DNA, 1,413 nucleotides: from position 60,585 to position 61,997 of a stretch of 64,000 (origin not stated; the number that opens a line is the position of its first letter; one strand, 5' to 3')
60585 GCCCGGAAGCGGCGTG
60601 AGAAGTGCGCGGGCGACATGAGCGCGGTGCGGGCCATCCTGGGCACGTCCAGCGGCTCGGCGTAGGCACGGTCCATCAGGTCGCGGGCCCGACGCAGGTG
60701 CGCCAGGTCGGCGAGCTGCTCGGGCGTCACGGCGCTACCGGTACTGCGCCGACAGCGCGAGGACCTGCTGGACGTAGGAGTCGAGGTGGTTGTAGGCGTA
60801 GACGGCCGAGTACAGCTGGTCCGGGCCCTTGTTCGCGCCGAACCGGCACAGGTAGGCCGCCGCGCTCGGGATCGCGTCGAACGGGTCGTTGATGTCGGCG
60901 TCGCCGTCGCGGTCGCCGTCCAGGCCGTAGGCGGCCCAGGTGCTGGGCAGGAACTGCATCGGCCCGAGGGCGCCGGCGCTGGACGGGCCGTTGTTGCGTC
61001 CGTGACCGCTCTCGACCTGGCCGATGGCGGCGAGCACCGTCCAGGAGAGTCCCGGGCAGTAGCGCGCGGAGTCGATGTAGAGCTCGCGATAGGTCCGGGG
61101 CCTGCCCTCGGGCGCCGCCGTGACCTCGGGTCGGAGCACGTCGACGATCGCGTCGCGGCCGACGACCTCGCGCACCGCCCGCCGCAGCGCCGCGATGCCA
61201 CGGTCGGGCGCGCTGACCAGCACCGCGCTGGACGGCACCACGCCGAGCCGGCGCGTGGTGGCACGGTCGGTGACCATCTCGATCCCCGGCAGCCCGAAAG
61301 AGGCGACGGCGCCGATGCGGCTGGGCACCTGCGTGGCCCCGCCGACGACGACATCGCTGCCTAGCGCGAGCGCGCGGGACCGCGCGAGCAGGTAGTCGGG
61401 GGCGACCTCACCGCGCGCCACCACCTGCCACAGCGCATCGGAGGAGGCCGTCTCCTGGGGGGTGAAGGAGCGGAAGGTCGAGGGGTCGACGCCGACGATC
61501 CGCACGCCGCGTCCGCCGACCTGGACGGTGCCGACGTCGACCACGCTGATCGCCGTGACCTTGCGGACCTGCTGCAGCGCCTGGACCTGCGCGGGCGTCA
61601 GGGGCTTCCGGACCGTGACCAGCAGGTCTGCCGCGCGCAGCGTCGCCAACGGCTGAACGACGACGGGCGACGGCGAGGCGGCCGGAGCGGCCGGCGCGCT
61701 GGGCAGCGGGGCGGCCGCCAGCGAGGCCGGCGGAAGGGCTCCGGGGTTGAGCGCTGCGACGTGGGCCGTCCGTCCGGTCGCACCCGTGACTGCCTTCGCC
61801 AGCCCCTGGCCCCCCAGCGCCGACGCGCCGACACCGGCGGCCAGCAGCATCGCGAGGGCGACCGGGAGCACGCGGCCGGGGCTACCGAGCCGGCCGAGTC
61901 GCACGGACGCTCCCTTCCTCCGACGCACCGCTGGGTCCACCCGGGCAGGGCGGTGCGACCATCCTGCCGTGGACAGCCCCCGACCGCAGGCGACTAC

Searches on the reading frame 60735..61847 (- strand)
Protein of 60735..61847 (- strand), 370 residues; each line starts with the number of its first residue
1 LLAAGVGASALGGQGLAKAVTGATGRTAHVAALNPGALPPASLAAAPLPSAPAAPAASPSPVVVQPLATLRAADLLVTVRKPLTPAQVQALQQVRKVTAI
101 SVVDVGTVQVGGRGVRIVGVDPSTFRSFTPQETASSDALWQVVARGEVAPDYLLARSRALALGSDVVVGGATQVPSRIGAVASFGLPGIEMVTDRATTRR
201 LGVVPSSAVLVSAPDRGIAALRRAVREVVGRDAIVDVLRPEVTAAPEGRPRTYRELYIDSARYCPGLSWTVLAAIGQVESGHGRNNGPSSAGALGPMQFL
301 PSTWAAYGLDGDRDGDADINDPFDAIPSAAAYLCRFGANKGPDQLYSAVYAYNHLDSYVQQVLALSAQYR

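Call 35: search_protein_families(library=pfam, proteins=[window:60735-61847:-], max_evalue=0.01)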
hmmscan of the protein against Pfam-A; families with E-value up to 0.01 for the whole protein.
window:60735-61847:- (370 aa): 3 families
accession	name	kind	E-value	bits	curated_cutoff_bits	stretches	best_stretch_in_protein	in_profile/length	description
PF13406.11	SLT_2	-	8.9e-13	48.5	24.3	1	289-341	151-204/292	Transglycosylase SLT domain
PF01464.25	SLT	-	1.2e-10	41.4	21.3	1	258-361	3-103/117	Transglycosylase SLT domain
PF06737.19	Transglycosylas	-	0.0069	17.5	27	0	272-309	7-43/77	Transglycosylase-like domain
